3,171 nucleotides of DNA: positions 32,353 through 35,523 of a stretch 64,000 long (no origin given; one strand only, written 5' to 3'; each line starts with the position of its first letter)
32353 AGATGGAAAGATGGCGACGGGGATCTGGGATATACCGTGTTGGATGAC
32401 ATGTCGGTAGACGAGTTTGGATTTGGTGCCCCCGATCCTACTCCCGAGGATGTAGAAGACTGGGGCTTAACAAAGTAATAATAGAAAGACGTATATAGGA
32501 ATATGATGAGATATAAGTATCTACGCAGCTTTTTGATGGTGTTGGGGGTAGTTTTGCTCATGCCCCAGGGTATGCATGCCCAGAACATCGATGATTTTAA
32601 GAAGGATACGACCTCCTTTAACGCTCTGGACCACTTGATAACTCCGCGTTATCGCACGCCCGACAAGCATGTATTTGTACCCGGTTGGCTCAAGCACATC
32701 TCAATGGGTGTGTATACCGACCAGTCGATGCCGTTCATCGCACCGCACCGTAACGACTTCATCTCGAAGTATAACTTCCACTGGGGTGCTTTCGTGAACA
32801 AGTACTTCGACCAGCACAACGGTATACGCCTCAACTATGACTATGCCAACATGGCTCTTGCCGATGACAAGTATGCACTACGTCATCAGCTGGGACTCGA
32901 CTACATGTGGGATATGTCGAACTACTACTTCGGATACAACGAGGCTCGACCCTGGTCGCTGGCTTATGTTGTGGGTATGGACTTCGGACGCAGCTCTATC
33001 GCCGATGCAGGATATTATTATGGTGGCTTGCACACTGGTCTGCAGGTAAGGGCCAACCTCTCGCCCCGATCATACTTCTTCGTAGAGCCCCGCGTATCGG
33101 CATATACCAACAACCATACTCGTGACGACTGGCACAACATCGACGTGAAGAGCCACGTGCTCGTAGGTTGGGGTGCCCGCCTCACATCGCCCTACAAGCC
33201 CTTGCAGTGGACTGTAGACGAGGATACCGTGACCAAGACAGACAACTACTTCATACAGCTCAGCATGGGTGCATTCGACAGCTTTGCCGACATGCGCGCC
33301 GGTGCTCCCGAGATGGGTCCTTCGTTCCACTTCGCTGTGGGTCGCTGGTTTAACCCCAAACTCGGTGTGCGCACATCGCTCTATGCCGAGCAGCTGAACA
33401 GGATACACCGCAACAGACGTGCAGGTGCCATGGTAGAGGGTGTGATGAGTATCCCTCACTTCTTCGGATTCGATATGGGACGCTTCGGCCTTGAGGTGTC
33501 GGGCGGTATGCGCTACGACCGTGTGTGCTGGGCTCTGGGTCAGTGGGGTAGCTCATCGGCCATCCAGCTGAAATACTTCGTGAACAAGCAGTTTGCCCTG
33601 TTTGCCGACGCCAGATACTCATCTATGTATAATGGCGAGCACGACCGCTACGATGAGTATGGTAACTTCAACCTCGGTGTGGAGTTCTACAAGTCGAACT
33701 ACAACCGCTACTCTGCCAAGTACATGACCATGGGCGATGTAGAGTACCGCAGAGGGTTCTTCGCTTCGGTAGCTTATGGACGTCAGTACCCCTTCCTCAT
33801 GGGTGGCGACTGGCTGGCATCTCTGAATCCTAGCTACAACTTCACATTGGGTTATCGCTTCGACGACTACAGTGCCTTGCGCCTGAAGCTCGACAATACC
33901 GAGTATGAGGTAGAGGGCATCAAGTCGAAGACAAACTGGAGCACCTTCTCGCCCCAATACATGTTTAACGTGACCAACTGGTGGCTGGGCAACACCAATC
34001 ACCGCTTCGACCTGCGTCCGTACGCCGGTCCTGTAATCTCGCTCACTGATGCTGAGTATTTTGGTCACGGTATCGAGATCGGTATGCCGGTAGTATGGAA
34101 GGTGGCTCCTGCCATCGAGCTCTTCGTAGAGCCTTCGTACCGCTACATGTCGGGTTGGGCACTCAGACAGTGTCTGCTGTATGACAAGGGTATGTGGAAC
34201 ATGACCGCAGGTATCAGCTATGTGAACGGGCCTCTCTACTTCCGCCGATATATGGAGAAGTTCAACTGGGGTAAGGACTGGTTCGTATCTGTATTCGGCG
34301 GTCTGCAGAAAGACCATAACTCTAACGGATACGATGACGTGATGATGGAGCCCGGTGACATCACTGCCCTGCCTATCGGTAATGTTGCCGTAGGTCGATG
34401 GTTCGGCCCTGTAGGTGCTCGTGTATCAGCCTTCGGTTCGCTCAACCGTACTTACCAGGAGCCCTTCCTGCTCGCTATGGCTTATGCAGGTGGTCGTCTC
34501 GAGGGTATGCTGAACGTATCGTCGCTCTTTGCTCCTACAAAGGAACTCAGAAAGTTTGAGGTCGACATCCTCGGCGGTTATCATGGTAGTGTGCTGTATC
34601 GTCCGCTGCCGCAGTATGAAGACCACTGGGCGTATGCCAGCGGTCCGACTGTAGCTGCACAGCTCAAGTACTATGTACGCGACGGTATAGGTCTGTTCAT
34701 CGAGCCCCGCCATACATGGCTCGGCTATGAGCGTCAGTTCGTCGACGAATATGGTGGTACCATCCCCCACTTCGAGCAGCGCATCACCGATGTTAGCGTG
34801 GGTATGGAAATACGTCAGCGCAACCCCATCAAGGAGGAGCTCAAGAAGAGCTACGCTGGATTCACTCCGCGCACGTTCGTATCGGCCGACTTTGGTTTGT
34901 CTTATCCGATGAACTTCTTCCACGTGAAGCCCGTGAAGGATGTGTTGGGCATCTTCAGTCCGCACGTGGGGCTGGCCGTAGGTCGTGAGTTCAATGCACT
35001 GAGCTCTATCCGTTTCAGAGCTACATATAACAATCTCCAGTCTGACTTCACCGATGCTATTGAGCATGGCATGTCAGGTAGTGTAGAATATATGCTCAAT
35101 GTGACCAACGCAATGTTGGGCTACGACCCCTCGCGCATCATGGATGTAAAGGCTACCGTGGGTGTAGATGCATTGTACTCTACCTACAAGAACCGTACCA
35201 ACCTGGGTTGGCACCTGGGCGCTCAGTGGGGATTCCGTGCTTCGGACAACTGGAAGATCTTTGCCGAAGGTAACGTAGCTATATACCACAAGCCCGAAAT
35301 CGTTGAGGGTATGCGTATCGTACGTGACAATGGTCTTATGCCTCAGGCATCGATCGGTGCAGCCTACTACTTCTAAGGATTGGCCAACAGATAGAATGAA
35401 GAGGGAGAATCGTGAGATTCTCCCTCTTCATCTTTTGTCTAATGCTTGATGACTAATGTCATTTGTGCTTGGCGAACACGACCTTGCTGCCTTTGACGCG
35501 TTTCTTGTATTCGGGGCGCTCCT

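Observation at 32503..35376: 957-aa protein made of five tandem 8-strand-like beta-barrel modules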

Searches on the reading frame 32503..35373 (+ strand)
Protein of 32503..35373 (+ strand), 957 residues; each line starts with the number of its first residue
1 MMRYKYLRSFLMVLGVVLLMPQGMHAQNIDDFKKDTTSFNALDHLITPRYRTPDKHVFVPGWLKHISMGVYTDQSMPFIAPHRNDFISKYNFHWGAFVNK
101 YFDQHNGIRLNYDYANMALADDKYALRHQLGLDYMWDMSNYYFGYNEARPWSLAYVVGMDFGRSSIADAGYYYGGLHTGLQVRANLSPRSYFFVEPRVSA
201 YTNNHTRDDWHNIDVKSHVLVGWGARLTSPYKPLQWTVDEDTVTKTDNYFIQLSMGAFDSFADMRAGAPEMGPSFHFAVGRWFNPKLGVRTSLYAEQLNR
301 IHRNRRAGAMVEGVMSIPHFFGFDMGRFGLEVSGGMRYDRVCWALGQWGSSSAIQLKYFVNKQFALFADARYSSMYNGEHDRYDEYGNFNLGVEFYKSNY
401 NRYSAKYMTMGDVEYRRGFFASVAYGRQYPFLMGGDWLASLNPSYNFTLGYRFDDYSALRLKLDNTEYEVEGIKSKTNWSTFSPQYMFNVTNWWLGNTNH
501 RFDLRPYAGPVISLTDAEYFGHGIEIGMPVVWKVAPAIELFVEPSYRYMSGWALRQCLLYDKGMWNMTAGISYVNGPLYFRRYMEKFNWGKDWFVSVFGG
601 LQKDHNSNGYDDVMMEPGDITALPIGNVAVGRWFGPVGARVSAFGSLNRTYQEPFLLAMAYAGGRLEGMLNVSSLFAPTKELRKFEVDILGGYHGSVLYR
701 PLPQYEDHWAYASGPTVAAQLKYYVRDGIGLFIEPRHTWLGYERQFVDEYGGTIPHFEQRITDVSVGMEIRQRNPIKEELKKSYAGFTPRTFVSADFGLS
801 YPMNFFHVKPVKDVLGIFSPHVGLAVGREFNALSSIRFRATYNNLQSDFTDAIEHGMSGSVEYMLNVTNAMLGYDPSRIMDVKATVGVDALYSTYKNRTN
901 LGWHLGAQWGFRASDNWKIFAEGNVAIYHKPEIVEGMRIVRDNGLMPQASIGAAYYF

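Call 3: search_protein_families(library=pfam, proteins=[window:32503-35373:+], max_evalue=1)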
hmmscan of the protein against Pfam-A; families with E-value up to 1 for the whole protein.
window:32503-35373:+ (957 aa): 1 family
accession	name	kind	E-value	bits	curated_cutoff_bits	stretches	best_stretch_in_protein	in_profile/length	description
PF13505.12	OMP_b-brl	-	2.9e-09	37.8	28.7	3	818-925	42-152/175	Outer membrane protein beta-barrel domain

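Call 4: search_protein_families(library=ncbifam, proteins=[window:32503-35373:+], max_evalue=1)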
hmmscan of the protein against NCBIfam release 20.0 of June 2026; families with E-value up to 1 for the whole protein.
window:32503-35373:+ (957 aa): 0 families

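Call 5: find_homologous_proteins(query=window:32503-35373:+, max_evalue=0.001)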
Query window:32503-35373:+ (957 aa): 17 proteins with E <= 0.001 among 3233 candidates.
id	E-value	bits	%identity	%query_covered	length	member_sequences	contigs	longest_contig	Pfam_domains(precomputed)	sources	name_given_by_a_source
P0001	0.0e+0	2264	99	100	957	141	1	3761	-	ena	-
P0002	0.0e+0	1907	81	100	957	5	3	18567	-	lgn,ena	-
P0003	0.0e+0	1634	65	96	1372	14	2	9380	-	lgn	-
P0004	0.0e+0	1627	65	96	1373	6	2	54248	-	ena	-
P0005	0.0e+0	1626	65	96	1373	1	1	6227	-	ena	-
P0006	0.0e+0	1349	55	96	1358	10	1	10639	-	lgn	-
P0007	0.0e+0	1293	52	97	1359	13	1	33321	PF13505.13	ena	-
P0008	0.0e+0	1289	50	100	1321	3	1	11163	-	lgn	-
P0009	0.0e+0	1265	52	96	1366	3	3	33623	-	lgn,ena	-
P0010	0.0e+0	1085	50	100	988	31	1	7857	-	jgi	-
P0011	1.9e-289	982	47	98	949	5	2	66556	-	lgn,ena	-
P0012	5.7e-248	844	42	99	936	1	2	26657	-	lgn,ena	-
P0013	1.2e-242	827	64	57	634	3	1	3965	-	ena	-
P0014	3.9e-239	815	64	56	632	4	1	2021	-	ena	-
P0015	1.7e-235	803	62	56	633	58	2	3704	-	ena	-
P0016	5.4e-46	176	22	82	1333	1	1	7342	-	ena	-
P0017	1.9e-37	147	25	93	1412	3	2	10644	-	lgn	-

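Call 21: find_encoding_contigs(protein=P0011, flank=10000, max_places=2)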
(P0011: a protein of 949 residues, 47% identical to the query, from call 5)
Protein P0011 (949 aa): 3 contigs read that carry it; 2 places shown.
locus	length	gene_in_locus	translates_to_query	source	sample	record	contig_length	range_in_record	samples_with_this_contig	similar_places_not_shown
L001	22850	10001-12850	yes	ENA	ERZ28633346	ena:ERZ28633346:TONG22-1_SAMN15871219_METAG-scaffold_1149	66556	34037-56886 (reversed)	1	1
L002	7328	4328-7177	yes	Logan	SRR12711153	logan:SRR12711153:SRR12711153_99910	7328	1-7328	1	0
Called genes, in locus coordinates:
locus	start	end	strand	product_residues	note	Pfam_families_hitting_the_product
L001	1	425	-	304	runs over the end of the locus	PF04909:Amidohydro_2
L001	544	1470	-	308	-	PF00226:DnaJ, PF01556:DnaJ_C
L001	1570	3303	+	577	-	PF00149:Metallophos, PF02872:5_nucleotid_C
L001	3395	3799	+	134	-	PF03724:META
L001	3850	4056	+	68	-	-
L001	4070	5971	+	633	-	PF00501:AMP-binding, PF23562:AMP-binding_C_3 (faint)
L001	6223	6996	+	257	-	PF12099:DUF3575 (faint)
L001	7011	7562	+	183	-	PF12099:DUF3575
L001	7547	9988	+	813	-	-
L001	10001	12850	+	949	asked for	-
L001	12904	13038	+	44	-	-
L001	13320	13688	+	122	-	PF03733:YccF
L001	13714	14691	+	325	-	PF01699:Na_Ca_ex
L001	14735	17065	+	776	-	PF00912:Transgly, PF28500:PBP_middle, PF00905:Transpeptidase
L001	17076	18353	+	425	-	PF05193:Peptidase_M16_C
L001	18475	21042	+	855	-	PF00521:DNA_topoisoIV, PF03989:DNA_gyraseA_C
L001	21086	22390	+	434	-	PF07719:TPR_2 (faint), PF13428:TPR_14 (faint), PF14853:Fis1_TPR_C (faint)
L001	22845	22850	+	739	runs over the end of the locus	PF13328:HD_4, PF04607:RelA_SpoT, PF02824:TGS, PF28438:RelA_RIS, PF13291:ACT_4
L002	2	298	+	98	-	?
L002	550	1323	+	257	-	PF12099:DUF3575 (faint)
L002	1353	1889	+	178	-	PF12099:DUF3575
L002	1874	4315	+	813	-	-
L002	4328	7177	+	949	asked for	-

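Call 22: find_encoding_contigs(protein=P0004, flank=10000, max_places=2)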
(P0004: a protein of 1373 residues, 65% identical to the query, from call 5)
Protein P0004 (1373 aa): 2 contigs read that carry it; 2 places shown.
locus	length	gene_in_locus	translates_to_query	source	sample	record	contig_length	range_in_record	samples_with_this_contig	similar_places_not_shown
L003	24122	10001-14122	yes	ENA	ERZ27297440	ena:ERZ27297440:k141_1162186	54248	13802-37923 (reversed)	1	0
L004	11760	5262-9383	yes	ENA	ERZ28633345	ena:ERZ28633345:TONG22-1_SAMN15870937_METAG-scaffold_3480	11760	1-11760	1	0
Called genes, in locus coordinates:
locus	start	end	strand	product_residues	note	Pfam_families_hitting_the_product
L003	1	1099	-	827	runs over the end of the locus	PF02563:Poly_export, PF10531:SLBB, PF22461:SLBB_2, PF10531:SLBB, PF22461:SLBB_2 (weak), PF10531:SLBB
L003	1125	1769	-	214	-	PF02397:Bac_transf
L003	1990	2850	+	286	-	PF00698:Acyl_transf_1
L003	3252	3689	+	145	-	PF04480:DUF559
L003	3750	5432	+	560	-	PF00128:Alpha-amylase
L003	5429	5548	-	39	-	-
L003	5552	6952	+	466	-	PF12099:DUF3575 (weak)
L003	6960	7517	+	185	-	PF12099:DUF3575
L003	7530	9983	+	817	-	-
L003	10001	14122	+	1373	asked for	-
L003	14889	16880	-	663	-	PF14907:NTP_transf_5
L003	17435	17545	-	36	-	-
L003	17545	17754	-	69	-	-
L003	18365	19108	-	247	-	PF03808:Glyco_tran_WecG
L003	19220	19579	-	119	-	PF05635:23S_rRNA_IVP, PF22296:bAvd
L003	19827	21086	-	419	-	PF00534:Glycos_transf_1, PF13692:Glyco_trans_1_4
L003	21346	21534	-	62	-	-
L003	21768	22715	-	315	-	PF01757:Acyl_transf_3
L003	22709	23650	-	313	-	PF05704:Caps_synth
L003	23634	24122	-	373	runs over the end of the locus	PF20706:GT4-conflict, PF00534:Glycos_transf_1, PF13692:Glyco_trans_1_4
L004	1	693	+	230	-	?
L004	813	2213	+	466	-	PF12099:DUF3575 (weak)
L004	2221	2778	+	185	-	PF12099:DUF3575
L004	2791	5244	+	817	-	-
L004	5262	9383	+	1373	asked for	-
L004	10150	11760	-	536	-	?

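Call 26: search_solved_structures(query=A1, max_evalue=1)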
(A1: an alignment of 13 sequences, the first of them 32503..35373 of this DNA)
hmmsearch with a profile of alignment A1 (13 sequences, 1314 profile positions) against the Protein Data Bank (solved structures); distinct sequences matched with E-value up to 1: 0.

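Call 31: find_related_loci(query=A2, collection=genome_contigs, flank=8000)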
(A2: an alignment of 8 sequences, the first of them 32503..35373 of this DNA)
Query A2 (957 aa) in genome_contigs; peptide patterns used: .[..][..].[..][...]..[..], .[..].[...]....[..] (x = any residue, [..] = any of these).
29 stretches matched a pattern; 4 encode a relative of the query (tblastn E <= 1e-3); 4 distinct loci.
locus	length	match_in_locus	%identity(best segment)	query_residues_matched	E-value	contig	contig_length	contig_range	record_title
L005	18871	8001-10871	93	1-957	0e+0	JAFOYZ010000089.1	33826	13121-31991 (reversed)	MAG: Bacteroidaceae bacterium isolate RGIG927 Dairy_cattle_Rectum-4__c245391, whole genome shotgun sequence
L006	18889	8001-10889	50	1-957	0e+0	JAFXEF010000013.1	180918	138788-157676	MAG: Bacteroidaceae bacterium isolate RGIG6335 Sheep_Rectum-3__c533, whole genome shotgun sequence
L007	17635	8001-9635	63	42-935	0e+0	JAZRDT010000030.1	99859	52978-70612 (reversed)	MAG: Bacteroidaceae bacterium isolate T1900045505_YK20190199.MAGScoT_cleanbin_000027 SGB_7519_k141_1383918, whole genome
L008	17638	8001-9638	63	41-935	0e+0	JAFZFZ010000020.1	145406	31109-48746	MAG: Bacteroidaceae bacterium isolate RGIG7732 Water_buffalos_Rectum-3__c110406, whole genome shotgun sequence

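Call 34: predict_structure(alignment_id=A1)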
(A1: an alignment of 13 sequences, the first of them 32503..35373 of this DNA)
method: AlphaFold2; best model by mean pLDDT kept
length: 957 residues; sequences in the alignment: 13
mean_pLDDT: 68.2   pTM: 0.37
mean pLDDT of the five models: 68.2, 66.4, 65.2, 62.7, 62.3
residues with pLDDT >= 90: 39; 70-90: 483; 50-70: 259; < 50: 176
segments of 3 or more residues with pLDDT < 50: 1-6, 17-55, 75-91, 206-212, 232-240, 266-269, 299-303, 319-325, 405-410, 432-435, 471-475, 516-520, 551-561, 577-583, 608-622, 650-658, 678-682, 806-812
pLDDT, mean of each block of 10 residues (from residue 1): 41 48 39 30 29 53 73 45 38 71 85 65 63 87 72 87 63 79 69 79 52 61 65 41 64 69 49 72 67 65 61 64 51 74 62 76 73 67 66 70 50 75 78 49 80 82 74 54 84 72 82 56 76 80 75 40 69 62 52 77 56 40 66 78 66 46 78 58 71 77 68 83 77 83 77 75 79 65 81 90 56 60 91 90 78 83 86 77 87 86 83 84 83 74 77 89
secondary structure, 60 per line:
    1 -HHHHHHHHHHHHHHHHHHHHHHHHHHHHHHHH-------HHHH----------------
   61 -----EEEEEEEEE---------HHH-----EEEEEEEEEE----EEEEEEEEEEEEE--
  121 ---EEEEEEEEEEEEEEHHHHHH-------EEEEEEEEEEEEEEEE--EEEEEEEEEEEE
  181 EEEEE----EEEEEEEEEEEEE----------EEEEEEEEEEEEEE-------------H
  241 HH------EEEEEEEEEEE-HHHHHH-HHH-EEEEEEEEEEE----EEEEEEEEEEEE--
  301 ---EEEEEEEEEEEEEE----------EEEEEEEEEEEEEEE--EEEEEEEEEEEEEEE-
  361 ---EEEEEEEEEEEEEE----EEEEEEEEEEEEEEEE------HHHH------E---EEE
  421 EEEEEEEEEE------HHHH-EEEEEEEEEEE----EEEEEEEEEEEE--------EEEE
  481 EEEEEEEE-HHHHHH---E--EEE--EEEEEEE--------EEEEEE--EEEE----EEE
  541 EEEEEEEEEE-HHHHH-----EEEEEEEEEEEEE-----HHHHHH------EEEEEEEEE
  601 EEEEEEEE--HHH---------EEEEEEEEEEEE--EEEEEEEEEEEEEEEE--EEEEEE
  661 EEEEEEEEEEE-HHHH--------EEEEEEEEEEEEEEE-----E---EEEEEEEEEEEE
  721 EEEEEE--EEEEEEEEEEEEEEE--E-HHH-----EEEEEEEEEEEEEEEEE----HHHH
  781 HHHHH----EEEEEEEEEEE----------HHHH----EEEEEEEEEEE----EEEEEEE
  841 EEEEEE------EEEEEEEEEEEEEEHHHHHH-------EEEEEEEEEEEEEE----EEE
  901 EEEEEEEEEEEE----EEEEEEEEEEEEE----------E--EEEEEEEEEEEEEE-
elements in order (helices of 4 or more, strands of 3 or more residues): H2-33 H41-44 E66-74 E92-101 E106-118 E124-137 H138-143 E151-166 E169-185 E190-202 E213-226 E249-259 H261-266 E272-282 E287-298 E304-317 E328-342 E345-359 E364-377 E382-397 H404-407 E418-430 H437-440 E442-452 E457-468 E477-488 H490-495 E502-504 E507-513 E522-527 E530-533 E538-550 H552-556 E562-574 H580-585 E592-608 E623-634 E637-652 E655-671 H673-676 E685-699 E709-726 E729-743 E756-772 H777-785 E790-800 H811-814 E819-829 E834-846 E853-866 H867-872 E880-893 E898-912 E917-929 E943-956

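Call 37: fold_search(model_id=the predicted structure, library=pdb)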
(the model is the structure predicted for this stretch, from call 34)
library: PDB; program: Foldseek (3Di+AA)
matches with E <= 10: 807; with E <= 0.001: 68
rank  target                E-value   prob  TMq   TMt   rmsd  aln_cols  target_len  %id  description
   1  2iwv_A                1.1e-06  1.00  0.11  0.28  19.3       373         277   11  Structure of the monomeric outer membrane porin OmpG in the open and closed conformation (released 2006-08-14)
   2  8p97_A                1.7e-06  0.99  0.08  0.12  41.6       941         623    7  BtuB3G3 bound to cyanocobalamin with disordered EL8 (released 2023-08-16)
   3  2wvp                  4.7e-06  1.00  0.10  0.28  18.3       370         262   10  Synthetically modified OmpG (released 2010-07-14)
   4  8s34_A                1.0e-05  0.93  0.08  0.11  34.3       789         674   10  Ferric-mycobactin receptor (FemA) in complex with aeruginic acid (released 2025-02-26)
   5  9ex3_A                1.1e-05  0.93  0.08  0.11  33.9       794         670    9  Ferric-mycobactin receptor (FemA) in complex with dihydroaeruginoic acid (released 2025-02-26)
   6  9rpr_A                1.2e-05  0.93  0.11  0.13  36.3       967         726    8  Cryo-EM structure of LptDEM complex containing Shigella flexneri LptE and endogenous E. coli LptD and LptM (released 2025-12-10)
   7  2x9k                  1.3e-05  1.00  0.10  0.27  19.1       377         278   10  Structure of a E.coli porin (released 2011-01-26)
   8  4q35_A                1.7e-05  0.77  0.09  0.11  36.2      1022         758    7  Structure of a membrane protein (released 2014-06-25)
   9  7q5c                  2.3e-05  1.00  0.10  0.28  18.0       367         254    9  Crystal structure of OmpG in space group 96 (released 2022-11-16)
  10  9ia2_A                2.3e-05  0.90  0.10  0.12  35.7       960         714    8  LpDEM from Escherichia coli (released 2025-12-10)
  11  2f1c                  2.5e-05  1.00  0.10  0.30  18.4       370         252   10  Crystal structure of the monomeric porin OmpG (released 2006-06-27)
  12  2hdf                  3.6e-05  0.90  0.08  0.12  32.5       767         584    7  Crystal structure of the Colicin I receptor Cir from E.coli (released 2007-05-08)
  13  3rgn                  3.9e-05  0.97  0.08  0.12  31.5       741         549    9  Crystal structure of spin-labeled BtuB W371R1 (released 2011-10-26)
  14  9i98_A                4.1e-05  0.96  0.10  0.15  32.3       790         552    7  Cryo-EM structure of Shigella flexneri LptDE bound by a Bicyclic peptide molecule (Compound 13) (released 2025-10-15)
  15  8p98_A                4.5e-05  0.92  0.08  0.12  41.6       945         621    7  BtuB3G3 bound to cyanocobalamin with ordered EL8 (released 2023-08-16)
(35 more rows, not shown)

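Call 43: search_protein_representatives(alignment_id=A2)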
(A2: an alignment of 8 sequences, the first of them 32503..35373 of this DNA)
Query: 8 sequences, 952 profile positions. Proteins with E-value up to 0.001 (for the whole library): 492; up to 1e-10: 362; up to 1e-30: 158. The best 150 are listed.
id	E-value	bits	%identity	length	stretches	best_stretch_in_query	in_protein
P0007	0.0e+00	1903.3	-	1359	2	2-952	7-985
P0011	0.0e+00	1617.9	-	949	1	1-952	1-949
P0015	3.1e-243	826.4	-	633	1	14-577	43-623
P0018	7.8e-118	411.4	-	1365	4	523-951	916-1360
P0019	4.7e-116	405.5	-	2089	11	22-298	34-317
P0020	2.5e-114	399.8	-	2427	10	25-557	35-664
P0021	2.0e-93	330.6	-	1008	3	509-952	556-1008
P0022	3.3e-90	319.9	-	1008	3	508-930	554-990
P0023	5.2e-89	316.0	-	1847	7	39-406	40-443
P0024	2.1e-85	304.1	-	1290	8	96-293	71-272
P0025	5.3e-84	299.4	-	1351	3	25-736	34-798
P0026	1.0e-83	298.4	-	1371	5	25-551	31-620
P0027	3.2e-80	286.8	-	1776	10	103-294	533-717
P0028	2.1e-78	280.9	-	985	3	502-927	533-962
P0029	1.9e-77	277.7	-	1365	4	173-731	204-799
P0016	1.6e-76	274.7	-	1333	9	132-296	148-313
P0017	2.4e-72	260.8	-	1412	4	10-575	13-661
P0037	2.4e-69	250.9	-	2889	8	101-573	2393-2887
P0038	2.5e-68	247.5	-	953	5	96-303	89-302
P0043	5.2e-63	229.9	-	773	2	12-553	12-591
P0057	3.0e-55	204.2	-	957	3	24-643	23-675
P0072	1.8e-50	188.4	-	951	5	95-293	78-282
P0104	4.5e-43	163.9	-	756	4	130-300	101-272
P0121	5.8e-40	153.6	-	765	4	130-297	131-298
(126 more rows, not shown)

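Call 60: find_encoding_contigs(protein=P0017, flank=8000, max_places=2)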
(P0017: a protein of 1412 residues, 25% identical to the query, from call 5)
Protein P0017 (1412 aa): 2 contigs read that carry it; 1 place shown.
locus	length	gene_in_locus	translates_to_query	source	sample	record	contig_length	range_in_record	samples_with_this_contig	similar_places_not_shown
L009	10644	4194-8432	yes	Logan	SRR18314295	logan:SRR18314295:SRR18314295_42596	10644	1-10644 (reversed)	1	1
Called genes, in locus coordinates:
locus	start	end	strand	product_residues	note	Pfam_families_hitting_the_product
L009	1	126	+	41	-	?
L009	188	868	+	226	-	PF12099:DUF3575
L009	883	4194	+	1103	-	-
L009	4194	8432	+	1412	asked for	-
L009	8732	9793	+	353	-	PF02518:HATPase_c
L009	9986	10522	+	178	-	PF02620:YceD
